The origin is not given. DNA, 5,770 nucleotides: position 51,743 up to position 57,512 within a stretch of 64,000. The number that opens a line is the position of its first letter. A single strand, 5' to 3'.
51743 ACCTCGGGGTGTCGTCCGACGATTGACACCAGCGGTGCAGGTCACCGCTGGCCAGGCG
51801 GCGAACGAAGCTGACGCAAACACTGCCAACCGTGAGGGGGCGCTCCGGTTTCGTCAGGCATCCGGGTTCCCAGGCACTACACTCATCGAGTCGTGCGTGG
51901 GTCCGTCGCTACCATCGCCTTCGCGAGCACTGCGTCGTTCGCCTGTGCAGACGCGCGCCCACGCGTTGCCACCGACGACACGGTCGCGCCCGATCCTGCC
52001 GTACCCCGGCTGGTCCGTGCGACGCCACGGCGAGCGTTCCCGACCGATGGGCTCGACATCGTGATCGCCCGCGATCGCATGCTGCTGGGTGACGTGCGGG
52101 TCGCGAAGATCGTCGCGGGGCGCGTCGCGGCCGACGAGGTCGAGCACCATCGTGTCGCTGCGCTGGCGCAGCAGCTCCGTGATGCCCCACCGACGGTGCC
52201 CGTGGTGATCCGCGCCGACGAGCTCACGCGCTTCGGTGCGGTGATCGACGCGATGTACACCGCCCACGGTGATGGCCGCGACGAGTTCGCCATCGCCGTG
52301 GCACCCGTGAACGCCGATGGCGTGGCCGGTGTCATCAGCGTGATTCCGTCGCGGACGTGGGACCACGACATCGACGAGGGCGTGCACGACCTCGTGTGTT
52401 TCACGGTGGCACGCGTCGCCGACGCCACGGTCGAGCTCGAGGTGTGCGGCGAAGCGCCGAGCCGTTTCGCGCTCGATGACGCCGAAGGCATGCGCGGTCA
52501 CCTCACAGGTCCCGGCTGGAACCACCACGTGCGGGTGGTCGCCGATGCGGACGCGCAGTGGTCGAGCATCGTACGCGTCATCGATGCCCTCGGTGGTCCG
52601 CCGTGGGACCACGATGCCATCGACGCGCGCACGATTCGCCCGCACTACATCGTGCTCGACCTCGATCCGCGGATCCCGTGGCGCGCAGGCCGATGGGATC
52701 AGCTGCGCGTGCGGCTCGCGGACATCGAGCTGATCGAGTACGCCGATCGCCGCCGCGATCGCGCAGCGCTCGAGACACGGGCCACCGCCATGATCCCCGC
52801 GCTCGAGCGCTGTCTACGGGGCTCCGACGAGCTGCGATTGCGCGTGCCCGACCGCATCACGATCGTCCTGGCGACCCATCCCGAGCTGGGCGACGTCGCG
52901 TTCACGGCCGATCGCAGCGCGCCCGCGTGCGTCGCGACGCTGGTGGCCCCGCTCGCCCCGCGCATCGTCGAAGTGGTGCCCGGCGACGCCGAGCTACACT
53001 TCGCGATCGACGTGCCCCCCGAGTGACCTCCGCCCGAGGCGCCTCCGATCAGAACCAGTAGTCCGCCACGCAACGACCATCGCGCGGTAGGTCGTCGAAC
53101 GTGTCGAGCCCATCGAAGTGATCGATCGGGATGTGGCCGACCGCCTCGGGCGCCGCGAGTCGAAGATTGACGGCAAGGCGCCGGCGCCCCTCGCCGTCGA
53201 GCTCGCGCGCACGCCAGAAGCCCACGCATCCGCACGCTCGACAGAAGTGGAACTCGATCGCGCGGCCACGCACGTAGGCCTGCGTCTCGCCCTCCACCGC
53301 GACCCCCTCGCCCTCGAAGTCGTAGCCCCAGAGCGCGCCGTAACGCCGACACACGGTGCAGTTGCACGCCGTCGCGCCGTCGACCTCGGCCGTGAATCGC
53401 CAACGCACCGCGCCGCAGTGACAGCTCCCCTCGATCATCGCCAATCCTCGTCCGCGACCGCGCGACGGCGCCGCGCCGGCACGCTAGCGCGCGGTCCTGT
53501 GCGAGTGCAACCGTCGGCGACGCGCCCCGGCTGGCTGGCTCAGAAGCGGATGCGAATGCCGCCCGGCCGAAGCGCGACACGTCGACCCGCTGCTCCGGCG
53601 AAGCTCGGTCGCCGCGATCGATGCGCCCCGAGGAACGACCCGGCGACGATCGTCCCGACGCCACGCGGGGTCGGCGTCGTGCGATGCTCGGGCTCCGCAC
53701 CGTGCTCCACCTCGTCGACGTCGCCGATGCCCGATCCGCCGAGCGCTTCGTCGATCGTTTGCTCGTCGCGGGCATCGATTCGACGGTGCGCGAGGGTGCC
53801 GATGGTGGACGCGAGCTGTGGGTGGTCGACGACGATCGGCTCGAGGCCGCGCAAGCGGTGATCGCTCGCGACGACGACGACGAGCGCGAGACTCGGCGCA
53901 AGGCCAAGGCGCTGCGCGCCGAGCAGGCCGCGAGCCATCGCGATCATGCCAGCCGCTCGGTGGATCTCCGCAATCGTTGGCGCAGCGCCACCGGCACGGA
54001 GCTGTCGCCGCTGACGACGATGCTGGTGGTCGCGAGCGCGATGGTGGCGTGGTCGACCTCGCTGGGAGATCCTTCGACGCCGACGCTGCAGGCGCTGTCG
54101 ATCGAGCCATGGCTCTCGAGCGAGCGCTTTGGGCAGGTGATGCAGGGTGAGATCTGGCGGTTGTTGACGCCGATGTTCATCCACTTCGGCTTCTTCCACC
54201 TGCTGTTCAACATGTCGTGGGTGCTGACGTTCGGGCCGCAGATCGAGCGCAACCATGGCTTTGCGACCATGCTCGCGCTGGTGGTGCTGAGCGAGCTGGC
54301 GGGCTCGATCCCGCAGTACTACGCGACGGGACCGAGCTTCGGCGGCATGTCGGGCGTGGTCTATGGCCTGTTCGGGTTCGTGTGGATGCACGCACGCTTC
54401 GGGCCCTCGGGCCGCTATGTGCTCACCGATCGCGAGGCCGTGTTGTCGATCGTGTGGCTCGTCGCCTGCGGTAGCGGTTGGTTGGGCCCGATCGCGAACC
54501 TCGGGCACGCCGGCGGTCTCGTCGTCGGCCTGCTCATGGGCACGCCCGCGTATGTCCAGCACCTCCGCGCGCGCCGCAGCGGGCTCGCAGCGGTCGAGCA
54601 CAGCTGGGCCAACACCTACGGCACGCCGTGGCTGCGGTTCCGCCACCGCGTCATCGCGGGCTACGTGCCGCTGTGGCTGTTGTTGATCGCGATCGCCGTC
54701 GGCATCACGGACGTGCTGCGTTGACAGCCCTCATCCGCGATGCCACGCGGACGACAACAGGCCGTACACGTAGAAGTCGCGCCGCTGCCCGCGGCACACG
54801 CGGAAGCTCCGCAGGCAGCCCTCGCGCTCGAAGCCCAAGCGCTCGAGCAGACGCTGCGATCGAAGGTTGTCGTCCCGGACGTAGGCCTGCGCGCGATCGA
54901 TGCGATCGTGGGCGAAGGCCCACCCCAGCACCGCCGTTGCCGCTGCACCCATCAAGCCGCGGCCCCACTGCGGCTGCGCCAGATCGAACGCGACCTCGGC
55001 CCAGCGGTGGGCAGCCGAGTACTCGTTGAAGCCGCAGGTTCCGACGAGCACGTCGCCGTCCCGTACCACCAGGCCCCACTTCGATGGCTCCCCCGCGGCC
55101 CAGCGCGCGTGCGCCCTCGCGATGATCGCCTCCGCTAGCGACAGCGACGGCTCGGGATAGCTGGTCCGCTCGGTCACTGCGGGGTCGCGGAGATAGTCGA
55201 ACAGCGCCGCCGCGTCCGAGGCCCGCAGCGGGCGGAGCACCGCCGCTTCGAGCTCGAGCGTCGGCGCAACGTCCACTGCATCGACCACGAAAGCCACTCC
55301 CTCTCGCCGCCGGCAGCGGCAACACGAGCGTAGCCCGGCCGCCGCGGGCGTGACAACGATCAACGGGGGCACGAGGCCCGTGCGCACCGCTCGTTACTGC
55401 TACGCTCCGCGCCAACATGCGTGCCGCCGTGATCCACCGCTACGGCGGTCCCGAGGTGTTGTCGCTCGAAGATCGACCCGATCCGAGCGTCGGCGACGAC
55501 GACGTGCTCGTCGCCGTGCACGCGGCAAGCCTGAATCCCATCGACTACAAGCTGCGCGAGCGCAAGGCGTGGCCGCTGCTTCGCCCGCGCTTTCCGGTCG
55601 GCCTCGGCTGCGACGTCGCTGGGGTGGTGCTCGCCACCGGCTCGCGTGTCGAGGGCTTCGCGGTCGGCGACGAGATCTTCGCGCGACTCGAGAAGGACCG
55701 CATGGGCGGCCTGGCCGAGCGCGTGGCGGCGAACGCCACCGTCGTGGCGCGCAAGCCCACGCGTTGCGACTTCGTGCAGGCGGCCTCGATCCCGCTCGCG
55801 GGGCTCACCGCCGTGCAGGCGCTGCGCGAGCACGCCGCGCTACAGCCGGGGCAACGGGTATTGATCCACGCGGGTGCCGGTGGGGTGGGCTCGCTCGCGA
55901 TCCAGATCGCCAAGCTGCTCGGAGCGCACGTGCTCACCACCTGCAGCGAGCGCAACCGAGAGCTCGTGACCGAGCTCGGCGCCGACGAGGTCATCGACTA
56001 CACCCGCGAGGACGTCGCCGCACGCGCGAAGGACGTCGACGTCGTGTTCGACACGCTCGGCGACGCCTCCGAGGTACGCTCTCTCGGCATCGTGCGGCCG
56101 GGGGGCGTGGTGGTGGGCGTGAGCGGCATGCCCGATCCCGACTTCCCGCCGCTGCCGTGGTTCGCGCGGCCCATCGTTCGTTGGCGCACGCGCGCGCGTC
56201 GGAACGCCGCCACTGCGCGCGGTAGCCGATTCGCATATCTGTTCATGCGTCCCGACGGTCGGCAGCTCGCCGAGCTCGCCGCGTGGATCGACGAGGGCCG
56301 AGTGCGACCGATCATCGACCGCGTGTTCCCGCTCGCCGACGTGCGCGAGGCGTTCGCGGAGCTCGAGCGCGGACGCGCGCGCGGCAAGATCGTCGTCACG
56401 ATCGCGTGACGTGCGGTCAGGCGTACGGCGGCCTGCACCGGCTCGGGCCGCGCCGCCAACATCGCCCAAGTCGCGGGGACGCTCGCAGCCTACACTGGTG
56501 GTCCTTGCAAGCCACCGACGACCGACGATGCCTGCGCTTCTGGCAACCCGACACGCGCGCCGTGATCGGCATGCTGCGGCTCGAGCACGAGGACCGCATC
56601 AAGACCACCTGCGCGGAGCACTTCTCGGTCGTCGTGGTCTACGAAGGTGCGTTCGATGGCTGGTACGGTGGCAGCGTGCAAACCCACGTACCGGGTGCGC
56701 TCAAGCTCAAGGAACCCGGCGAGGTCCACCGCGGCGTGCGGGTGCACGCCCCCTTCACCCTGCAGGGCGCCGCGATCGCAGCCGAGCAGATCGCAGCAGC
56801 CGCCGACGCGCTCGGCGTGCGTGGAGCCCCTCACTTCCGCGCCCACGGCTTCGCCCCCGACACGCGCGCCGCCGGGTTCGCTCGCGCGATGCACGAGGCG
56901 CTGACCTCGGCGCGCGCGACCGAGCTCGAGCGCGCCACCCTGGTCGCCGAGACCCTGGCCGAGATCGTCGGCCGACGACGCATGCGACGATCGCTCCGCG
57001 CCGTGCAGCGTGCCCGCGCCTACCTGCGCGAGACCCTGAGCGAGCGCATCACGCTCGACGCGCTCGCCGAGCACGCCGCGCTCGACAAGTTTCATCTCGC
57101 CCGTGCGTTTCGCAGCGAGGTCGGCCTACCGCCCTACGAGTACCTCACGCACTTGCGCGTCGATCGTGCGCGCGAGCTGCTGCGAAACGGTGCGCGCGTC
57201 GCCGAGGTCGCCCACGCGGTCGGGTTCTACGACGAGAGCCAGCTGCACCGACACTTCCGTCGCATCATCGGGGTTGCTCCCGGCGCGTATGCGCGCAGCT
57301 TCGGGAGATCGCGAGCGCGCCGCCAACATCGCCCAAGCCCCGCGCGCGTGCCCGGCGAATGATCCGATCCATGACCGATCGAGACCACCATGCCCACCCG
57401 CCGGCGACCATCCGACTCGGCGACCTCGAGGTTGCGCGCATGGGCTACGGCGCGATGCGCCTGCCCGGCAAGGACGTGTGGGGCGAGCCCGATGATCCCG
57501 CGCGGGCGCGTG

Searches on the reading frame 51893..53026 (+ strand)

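Call 49: search_protein_families(library=pfam, proteins=[window:51893-53026:+], max_evalue=0.001)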
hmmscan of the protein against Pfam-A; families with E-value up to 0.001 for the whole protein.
window:51893-53026:+ (377 aa): 1 family
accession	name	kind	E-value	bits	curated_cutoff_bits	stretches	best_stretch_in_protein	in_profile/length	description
PF02472.21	ExbD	-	3e-05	24.5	25.4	0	80-138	69-127/128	Biopolymer transport protein ExbD/TolR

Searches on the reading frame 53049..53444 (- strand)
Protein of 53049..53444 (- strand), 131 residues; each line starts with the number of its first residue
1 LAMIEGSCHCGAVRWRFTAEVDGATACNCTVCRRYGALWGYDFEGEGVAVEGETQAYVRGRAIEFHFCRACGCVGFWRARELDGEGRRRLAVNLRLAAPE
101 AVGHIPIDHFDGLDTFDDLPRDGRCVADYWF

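Call 49: search_protein_families(library=pfam, proteins=[window:53049-53444:-], max_evalue=0.001)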
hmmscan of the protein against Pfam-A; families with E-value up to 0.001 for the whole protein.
window:53049-53444:- (131 aa): 1 family
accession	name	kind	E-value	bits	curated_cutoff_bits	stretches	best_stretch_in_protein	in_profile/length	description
PF04828.22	GFA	-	9.1e-10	39.1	24.3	1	3-81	1-87/115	Glutathione-dependent formaldehyde-activating enzyme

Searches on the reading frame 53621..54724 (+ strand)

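Call 49: search_protein_families(library=pfam, proteins=[window:53621-54724:+], max_evalue=0.001)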
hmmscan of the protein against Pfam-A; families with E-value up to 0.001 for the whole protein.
window:53621-54724:+ (367 aa): 2 families
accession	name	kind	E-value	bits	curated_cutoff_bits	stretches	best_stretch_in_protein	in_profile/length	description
PF01694.28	Rhomboid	-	9.8e-30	104.1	22.6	1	176-308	2-138/143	Rhomboid domain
PF12122.13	Rhomboid_N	-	5.6e-05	23.8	26.2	1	30-92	3-65/86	Cytoplasmic N-terminal domain of rhomboid serine protease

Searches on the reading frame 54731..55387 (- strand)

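Call 49: search_protein_families(library=pfam, proteins=[window:54731-55387:-], max_evalue=0.001)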
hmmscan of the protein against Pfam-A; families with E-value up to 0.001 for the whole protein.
window:54731-55387:- (218 aa): 2 families
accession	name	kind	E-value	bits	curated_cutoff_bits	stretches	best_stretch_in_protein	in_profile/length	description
PF13302.13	Acetyltransf_3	-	1.4e-28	100.7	25.4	1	50-187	3-138/138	Acetyltransferase (GNAT) domain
PF00583.31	Acetyltransf_1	-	2.2e-11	44.5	20.7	1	93-186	24-116/116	Acetyltransferase (GNAT) family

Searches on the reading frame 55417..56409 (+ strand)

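Call 49: search_protein_families(library=pfam, proteins=[window:55417-56409:+], max_evalue=0.001)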
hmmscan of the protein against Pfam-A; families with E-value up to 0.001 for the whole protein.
window:55417-56409:+ (330 aa): 4 families
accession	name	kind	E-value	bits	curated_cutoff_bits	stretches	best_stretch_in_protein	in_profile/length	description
PF13602.12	ADH_zinc_N_2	-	3.1e-33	116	27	1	187-327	1-134/134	Zinc-binding dehydrogenase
PF00107.32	ADH_zinc_N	-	4.3e-18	66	31.8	1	156-244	1-98/129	Zinc-binding dehydrogenase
PF08240.17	ADH_N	-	1.8e-14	54.3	23.5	1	26-113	1-102/104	Alcohol dehydrogenase GroES-like domain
PF01262.27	AlaDh_PNT_C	-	0.00041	20.3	23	1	148-211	31-97/214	Alanine dehydrogenase/PNT, C-terminal domain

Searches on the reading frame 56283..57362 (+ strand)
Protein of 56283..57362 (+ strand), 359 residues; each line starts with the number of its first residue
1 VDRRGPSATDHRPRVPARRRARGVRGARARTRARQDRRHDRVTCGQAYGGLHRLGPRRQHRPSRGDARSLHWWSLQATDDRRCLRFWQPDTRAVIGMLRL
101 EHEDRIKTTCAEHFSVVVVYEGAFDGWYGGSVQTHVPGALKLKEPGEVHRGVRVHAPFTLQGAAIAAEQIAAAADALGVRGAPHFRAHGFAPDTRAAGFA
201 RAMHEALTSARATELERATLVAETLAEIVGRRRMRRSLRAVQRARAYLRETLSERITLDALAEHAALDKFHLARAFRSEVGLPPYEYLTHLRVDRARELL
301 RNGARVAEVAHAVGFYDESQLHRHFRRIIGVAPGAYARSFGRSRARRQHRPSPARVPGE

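Call 58: search_protein_families(library=pfam, proteins=[window:56283-57362:+], max_evalue=0.0001)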
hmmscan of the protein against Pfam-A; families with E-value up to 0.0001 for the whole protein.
window:56283-57362:+ (359 aa): 2 families
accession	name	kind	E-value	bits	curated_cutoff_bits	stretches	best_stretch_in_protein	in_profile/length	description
PF12833.13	HTH_18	-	2e-21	76.5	33.6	1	261-338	1-79/80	Helix-turn-helix domain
PF00165.29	HTH_AraC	-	3.7e-13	49.7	26.6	1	305-336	10-40/42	Bacterial regulatory helix-turn-helix proteins, AraC family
